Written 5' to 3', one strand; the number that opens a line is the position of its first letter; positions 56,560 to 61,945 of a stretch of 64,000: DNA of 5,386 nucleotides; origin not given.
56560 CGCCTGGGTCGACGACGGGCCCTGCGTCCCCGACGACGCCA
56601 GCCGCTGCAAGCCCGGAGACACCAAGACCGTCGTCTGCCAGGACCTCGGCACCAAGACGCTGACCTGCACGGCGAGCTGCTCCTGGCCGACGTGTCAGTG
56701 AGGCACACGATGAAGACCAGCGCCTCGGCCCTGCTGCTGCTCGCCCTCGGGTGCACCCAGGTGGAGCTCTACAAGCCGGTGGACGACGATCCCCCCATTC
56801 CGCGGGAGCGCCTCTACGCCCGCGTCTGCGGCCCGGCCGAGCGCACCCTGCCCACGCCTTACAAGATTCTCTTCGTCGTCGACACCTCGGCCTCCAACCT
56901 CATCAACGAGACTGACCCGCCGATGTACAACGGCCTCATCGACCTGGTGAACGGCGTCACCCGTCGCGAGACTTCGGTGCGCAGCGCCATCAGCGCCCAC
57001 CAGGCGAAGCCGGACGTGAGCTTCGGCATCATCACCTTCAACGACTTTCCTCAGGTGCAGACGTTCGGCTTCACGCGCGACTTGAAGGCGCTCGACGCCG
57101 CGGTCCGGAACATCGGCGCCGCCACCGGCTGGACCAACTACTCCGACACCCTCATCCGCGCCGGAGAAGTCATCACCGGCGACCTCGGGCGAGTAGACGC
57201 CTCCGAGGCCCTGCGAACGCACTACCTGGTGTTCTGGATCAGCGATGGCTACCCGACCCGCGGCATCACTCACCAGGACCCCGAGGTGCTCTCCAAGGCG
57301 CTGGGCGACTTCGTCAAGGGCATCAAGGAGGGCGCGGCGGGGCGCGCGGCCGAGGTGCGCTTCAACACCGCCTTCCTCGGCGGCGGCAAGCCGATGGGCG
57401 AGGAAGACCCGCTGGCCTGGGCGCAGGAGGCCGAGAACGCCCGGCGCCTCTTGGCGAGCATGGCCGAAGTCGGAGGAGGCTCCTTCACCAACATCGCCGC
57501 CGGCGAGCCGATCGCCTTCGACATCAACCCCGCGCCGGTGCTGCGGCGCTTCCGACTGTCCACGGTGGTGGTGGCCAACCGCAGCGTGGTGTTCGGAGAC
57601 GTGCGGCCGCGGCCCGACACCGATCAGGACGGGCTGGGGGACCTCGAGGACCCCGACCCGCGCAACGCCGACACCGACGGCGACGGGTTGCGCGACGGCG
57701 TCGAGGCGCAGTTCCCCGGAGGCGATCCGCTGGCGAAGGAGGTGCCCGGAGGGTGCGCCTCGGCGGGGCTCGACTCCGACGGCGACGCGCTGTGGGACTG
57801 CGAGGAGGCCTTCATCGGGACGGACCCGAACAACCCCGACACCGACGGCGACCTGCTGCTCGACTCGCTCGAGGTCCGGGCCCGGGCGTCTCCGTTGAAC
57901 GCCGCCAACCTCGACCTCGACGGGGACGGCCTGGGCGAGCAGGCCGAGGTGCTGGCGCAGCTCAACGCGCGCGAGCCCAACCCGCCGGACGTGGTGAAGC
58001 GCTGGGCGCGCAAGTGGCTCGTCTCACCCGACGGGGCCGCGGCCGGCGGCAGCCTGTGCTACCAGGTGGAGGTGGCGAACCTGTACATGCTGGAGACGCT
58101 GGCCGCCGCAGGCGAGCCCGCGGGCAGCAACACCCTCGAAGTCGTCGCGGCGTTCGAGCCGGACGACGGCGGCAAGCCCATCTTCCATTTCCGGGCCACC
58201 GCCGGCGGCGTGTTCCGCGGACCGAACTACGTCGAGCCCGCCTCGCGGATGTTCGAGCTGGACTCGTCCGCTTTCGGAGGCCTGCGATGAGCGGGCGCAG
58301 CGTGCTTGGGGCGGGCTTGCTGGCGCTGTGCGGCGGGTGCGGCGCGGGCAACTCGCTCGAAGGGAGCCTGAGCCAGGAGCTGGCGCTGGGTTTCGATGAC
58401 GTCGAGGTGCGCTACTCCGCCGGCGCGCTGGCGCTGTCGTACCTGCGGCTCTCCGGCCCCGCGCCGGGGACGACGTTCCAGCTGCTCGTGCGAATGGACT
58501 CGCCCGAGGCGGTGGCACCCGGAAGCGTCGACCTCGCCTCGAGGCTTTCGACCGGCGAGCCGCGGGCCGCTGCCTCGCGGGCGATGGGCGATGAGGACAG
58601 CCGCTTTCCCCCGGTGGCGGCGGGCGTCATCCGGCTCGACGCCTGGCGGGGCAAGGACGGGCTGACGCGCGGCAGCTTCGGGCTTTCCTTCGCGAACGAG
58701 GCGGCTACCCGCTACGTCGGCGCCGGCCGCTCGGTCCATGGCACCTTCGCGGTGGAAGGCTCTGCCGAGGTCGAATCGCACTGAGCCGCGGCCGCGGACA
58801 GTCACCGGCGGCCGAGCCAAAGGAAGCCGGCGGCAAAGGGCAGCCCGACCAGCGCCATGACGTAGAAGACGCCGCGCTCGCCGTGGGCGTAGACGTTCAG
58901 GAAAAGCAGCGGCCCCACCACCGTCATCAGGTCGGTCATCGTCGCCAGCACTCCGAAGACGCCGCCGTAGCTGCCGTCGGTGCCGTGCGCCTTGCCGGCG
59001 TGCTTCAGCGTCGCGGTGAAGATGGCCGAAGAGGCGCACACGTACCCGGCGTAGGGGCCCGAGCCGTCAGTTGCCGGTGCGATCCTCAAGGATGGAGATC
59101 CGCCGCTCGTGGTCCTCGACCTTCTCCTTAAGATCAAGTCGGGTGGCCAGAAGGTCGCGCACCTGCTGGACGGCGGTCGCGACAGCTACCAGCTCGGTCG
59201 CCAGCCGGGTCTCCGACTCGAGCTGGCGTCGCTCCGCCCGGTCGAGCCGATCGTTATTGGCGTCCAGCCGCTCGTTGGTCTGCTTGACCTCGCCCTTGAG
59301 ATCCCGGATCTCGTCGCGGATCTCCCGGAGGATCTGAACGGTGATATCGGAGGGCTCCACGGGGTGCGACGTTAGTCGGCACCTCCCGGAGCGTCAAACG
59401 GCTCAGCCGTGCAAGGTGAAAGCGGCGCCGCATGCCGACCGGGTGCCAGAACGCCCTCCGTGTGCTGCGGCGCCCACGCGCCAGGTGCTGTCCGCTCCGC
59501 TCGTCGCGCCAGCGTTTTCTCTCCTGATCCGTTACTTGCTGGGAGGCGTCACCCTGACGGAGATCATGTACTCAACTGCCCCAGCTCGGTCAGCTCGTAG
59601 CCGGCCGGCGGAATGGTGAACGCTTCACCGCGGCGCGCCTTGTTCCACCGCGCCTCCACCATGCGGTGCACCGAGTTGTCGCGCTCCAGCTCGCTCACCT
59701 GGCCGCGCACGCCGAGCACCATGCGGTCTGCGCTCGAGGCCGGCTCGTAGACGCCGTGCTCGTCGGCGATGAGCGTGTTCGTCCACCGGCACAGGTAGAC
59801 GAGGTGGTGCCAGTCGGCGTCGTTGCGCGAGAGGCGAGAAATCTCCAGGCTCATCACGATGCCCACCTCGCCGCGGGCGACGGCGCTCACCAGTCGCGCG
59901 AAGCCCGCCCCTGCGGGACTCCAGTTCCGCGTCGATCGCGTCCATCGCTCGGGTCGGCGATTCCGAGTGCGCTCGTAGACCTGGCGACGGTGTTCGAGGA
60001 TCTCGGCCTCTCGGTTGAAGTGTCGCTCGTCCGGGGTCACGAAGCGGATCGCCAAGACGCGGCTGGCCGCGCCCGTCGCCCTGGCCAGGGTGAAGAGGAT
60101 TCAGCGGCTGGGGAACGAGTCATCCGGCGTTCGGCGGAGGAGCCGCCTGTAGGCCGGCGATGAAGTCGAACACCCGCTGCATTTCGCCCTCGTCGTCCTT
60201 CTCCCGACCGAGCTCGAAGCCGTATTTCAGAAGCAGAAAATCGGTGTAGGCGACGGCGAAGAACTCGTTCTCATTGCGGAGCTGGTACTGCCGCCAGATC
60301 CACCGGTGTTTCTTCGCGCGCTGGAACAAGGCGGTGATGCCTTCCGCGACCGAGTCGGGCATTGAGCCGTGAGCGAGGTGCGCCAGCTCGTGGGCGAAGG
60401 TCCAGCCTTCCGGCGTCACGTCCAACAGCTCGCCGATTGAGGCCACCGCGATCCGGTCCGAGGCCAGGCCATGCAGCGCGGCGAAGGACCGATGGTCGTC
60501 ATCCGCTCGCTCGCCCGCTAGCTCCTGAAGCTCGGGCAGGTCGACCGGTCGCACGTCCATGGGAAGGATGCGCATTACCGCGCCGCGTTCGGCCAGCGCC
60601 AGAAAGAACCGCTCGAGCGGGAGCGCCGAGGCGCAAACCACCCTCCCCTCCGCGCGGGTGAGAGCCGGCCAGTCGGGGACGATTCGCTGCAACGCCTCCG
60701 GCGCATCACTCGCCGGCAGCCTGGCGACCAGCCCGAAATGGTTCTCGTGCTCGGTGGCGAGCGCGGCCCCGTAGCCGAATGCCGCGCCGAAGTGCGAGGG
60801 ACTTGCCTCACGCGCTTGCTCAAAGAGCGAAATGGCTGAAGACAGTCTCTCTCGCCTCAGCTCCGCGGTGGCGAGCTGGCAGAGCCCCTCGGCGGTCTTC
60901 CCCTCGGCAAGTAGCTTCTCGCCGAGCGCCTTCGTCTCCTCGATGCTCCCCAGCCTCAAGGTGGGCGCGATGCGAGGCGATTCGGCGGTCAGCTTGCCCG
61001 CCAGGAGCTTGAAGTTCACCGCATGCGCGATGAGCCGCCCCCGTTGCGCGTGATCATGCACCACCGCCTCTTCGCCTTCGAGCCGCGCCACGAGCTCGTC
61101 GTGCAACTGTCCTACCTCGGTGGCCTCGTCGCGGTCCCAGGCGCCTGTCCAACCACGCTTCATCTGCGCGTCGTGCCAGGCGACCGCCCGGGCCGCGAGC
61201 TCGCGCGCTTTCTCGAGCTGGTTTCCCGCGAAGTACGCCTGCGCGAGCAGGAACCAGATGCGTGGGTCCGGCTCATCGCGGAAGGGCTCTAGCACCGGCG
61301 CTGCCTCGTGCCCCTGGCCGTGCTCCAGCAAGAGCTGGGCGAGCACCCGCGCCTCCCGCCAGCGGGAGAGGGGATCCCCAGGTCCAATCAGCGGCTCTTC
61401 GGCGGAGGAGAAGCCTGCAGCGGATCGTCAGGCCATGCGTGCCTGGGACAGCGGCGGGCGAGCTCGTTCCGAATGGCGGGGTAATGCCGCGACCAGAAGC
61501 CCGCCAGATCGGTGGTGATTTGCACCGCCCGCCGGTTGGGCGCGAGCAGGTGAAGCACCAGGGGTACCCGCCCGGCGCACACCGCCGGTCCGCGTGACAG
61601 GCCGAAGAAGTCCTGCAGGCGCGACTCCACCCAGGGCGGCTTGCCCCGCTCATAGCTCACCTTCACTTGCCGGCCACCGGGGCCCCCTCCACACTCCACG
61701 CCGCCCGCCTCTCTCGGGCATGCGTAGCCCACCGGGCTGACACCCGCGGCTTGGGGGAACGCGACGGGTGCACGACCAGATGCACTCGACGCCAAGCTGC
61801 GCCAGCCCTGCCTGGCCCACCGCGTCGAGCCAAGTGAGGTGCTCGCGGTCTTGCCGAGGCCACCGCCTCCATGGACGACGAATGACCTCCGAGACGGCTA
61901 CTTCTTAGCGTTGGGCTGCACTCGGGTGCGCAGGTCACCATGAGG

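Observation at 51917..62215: lpxC 5' and 3' segments duplicated ~10 kb downstream, bracketing an IS91-associated mosaic region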

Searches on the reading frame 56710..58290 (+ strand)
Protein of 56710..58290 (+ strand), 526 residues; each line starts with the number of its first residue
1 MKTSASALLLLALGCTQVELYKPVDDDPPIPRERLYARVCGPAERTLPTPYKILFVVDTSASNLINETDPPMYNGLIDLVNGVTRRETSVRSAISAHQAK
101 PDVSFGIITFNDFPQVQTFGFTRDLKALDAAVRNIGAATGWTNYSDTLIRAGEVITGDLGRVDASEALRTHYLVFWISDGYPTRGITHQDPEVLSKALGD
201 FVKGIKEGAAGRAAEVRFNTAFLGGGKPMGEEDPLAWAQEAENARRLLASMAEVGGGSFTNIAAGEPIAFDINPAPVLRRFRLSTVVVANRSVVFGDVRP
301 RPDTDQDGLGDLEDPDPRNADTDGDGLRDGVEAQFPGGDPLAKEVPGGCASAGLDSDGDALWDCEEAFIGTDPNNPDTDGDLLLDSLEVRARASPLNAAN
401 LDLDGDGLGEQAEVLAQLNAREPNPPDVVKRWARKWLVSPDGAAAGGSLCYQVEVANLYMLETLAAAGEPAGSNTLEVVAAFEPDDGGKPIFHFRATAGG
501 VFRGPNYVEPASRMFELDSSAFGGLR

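Call 10: search_protein_families(library=pfam, proteins=[window:56710-58290:+], max_evalue=0.01)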
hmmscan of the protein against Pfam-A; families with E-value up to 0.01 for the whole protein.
window:56710-58290:+ (526 aa): 2 families
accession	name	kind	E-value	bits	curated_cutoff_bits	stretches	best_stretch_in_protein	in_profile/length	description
PF18884.5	TSP3_bac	-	2.1e-06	27.9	25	2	321-341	1-20/22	Bacterial TSP3 repeat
PF13519.12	VWA_2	-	2.7e-05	25.2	27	1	53-157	1-91/107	von Willebrand factor type A domain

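Call 11: search_protein_families(library=ncbifam, proteins=[window:56710-58290:+], max_evalue=0.01)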
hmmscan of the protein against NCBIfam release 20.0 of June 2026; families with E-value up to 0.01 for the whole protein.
window:56710-58290:+ (526 aa): 2 families
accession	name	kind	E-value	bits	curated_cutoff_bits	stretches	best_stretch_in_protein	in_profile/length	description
NF047639.1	throspo3_MtsD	equivalog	4.7e-19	68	800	1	275-487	364-593/651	cell-cell cohesion protein MtsD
NF033765.2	gliding_CglD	equivalog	4e-09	34.8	400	1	292-400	195-311/1124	adventurous gliding motility lipoprotein CglD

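Call 48: find_homologous_proteins(query=window:56710-58290:+)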
Query window:56710-58290:+ (526 aa): 615 proteins with E <= 0.001 among 8000 candidates; the best 120 are listed.
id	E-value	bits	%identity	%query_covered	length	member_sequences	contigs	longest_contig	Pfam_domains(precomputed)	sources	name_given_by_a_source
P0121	0.0e+0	1190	100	100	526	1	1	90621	PF18884.6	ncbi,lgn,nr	ncbi:MAG: VWA domain-containing protein [Myxococcales bacterium]|nr:VWA domain-containing protein [M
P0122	1.7e-185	636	56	98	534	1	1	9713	PF13519.13,PF18884.6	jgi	jgi:hypothetical protein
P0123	7.5e-165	568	52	99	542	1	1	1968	PF18884.6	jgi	jgi:hypothetical protein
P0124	2.6e-105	371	41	98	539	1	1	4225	PF00092.35,PF13519.13,PF18884.6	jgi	jgi:hypothetical protein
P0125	7.0e-105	370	42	98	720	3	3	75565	PF13519.13,PF18884.6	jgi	-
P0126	6.7e-103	363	42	99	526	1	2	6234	PF13519.13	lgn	-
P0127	8.5e-102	359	41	99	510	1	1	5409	PF13519.13,PF18884.6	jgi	jgi:hypothetical protein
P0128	3.6e-100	354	44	98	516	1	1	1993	PF13519.13,PF18884.6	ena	-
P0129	7.3e-100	353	42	94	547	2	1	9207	PF13519.13,PF18884.6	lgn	-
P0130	1.4e-99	352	42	99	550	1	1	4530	PF13519.13,PF18884.6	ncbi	-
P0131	2.6e-99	351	40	98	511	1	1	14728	PF13519.13,PF18884.6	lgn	-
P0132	3.9e-96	341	40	98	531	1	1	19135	PF13519.13,PF18884.6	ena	-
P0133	9.5e-96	339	41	97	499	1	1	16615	PF13519.13,PF18884.6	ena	-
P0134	1.5e-94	336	42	99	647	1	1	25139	PF13519.13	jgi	jgi:hypothetical protein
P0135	4.9e-93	331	41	98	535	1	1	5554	PF13519.13,PF18884.6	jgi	jgi:hypothetical protein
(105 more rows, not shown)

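Call 49: find_encoding_contigs(protein=P0121, flank=10000, max_places=6)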
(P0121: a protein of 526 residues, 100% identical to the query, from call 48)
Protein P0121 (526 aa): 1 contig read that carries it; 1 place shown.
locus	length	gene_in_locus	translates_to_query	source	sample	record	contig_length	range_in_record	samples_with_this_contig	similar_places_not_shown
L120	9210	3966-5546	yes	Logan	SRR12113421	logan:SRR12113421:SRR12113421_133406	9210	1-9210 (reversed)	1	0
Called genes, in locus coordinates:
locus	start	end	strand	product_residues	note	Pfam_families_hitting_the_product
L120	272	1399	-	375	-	PF04986:Y2_Tnp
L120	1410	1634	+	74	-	PF13561:adh_short_C2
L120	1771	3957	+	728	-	-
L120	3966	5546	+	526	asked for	PF18884:TSP3_bac (faint)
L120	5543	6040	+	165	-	-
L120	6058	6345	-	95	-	-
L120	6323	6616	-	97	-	-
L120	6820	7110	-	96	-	PF00239:Resolvase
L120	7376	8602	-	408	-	PF07719:TPR_2 (faint), PF12895:ANAPC3 (faint), PF13428:TPR_14 (faint), PF13432:TPR_16 (weak), PF14559:TPR_19 (weak)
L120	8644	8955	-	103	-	PF08482:HrpB_C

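Call 50: find_encoding_contigs(protein=P0122, flank=10000, max_places=3)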
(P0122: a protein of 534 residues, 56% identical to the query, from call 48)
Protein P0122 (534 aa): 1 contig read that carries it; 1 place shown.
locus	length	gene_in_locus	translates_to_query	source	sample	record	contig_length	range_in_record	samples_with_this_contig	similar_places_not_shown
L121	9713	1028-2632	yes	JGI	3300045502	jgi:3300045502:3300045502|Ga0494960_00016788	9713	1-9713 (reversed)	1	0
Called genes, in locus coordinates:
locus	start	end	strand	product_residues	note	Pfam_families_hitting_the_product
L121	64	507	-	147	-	-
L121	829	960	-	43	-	-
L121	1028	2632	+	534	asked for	PF13519:VWA_2 (weak), PF18884:TSP3_bac (faint)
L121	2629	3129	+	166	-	-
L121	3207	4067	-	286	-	-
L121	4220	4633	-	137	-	-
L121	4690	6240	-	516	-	PF13519:VWA_2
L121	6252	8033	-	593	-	-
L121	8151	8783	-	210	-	-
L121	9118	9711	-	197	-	?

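Call 69: search_protein_families(library=padloc, proteins=[window:56710-58290:+], max_evalue=0.001)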
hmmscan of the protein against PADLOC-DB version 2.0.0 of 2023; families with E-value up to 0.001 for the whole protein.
window:56710-58290:+ (526 aa): 0 families

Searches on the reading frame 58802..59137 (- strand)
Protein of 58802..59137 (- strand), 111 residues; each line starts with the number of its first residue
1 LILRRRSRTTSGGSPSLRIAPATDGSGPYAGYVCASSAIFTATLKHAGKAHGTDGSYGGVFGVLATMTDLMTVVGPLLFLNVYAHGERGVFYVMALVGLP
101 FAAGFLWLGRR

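Call 10: search_protein_families(library=pfam, proteins=[window:58802-59137:-], max_evalue=0.01)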
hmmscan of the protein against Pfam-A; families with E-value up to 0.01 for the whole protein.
window:58802-59137:- (111 aa): 0 families

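Call 11: search_protein_families(library=ncbifam, proteins=[window:58802-59137:-], max_evalue=0.01)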
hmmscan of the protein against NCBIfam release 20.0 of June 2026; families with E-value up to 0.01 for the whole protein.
window:58802-59137:- (111 aa): 2 families
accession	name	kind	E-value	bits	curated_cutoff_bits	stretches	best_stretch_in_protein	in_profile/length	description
NF012174.0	tet_MFS_A_B_C_D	equivalog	0.0022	16.9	475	1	53-88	326-361/382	Tet(A)/Tet(B)/Tet(C) family tetracycline efflux MFS transporter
NF012193.0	tet_MFS_A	exception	0.0036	16.3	840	1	35-85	310-360/394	tetracycline efflux MFS transporter Tet(A)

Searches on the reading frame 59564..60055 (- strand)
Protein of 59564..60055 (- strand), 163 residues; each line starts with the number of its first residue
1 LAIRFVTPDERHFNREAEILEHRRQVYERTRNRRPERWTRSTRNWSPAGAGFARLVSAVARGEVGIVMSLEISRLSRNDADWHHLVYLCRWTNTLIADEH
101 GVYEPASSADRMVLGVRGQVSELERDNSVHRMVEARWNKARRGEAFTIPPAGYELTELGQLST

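Call 10: search_protein_families(library=pfam, proteins=[window:59564-60055:-], max_evalue=0.01)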
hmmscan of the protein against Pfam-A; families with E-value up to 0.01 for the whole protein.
window:59564-60055:- (163 aa): 1 family
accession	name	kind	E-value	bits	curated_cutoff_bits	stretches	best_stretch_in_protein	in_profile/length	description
PF00239.26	Resolvase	-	1.8e-10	41.5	23.3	1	50-144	50-144/145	Resolvase, N terminal domain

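Call 11: search_protein_families(library=ncbifam, proteins=[window:59564-60055:-], max_evalue=0.01)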
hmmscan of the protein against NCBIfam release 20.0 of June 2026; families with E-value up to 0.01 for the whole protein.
window:59564-60055:- (163 aa): 4 families
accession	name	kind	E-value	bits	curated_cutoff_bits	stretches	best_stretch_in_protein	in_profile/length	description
NF047344.1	SCCmet_CcrA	equivalog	3.9e-05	22.9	700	1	50-154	52-158/442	cassette chromosome recombinase CcrA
NF047347.1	SCCmet_CcrC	equivalog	0.00017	20.2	900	1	51-156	61-166/558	cassette chromosome recombinase CcrC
NF041201.1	recomb_XisF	equivalog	0.0018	17.3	375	1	51-155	48-152/465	fdxN element excision recombinase XisF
NF047343.1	SCCmet_CcrB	equivalog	0.0025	16.5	900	1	52-154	64-166/542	cassette chromosome recombinase CcrB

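Call 69: search_protein_families(library=padloc, proteins=[window:59564-60055:-], max_evalue=0.001)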
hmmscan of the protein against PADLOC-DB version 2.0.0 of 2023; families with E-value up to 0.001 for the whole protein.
window:59564-60055:- (163 aa): 0 families

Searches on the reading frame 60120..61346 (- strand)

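Call 10: search_protein_families(library=pfam, proteins=[window:60120-61346:-], max_evalue=0.01)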
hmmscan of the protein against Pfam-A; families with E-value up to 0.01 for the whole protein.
window:60120-61346:- (408 aa): 9 families
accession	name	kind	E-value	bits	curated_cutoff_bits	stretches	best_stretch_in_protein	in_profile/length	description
PF13432.12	TPR_16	-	3.8e-11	43.6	32.7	2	1-55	2-58/65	Tetratricopeptide repeat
PF14559.12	TPR_19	-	1.3e-09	38.7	25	1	6-59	1-56/68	Tetratricopeptide repeat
PF13428.12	TPR_14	-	3.7e-08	33.7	23.5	0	2-37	7-44/44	Tetratricopeptide repeat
PF07719.23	TPR_2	-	3e-07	30.5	27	1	28-56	1-29/34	Tetratricopeptide repeat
PF12895.13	ANAPC3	-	1e-06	29.4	27.2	0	1-50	28-78/82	Anaphase-promoting complex, cyclosome, subunit 3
PF00515.34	TPR_1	-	0.00024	21.2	27.8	0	29-50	2-23/34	Tetratricopeptide repeat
PF13424.12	TPR_12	-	0.0018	18.8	30.1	0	139-182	30-75/77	Tetratricopeptide repeat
PF13181.12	TPR_8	-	0.0019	18.7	25.7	0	29-55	2-28/34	Tetratricopeptide repeat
PF23914.1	TPR_CcmH_CycH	-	0.0087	16.4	42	0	140-202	38-100/158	Cytochrome c-type biogenesis protein H TPR domain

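Call 11: search_protein_families(library=ncbifam, proteins=[window:60120-61346:-], max_evalue=0.01)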
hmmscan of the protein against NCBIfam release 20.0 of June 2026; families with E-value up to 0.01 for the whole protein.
window:60120-61346:- (408 aa): 3 families
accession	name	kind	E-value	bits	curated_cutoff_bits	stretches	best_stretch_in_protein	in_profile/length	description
NF052415.1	T3SS_chap_SctY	equivalog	9.5e-06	26.1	70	1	1-56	45-105/106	type III secretion apparatus assembly chaperone SctY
TIGR02917.1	PEP_TPR_lipo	equivalog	0.0013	16.7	312.2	0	143-198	116-171/899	XrtA/PEP-CTERM system TPR-repeat protein PrsT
NF040959.1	MamA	equivalog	0.0049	16.3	200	0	150-197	69-116/204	magnetosome protein MamA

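Call 69: search_protein_families(library=padloc, proteins=[window:60120-61346:-], max_evalue=0.001)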
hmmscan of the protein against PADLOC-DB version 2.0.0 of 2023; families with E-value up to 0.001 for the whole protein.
window:60120-61346:- (408 aa): 0 families

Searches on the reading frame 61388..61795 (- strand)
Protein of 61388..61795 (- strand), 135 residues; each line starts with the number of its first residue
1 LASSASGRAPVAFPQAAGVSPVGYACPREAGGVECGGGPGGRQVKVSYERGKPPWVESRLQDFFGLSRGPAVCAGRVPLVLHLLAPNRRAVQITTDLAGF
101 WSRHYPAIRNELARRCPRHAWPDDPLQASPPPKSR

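Call 10: search_protein_families(library=pfam, proteins=[window:61388-61795:-], max_evalue=0.01)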
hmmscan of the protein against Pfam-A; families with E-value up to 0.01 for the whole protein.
window:61388-61795:- (135 aa): 1 family
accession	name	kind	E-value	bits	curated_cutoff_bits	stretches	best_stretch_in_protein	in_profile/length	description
PF08482.15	HrpB_C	-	1.7e-32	112.9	25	1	39-125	47-133/133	ATP-dependent helicase C-terminal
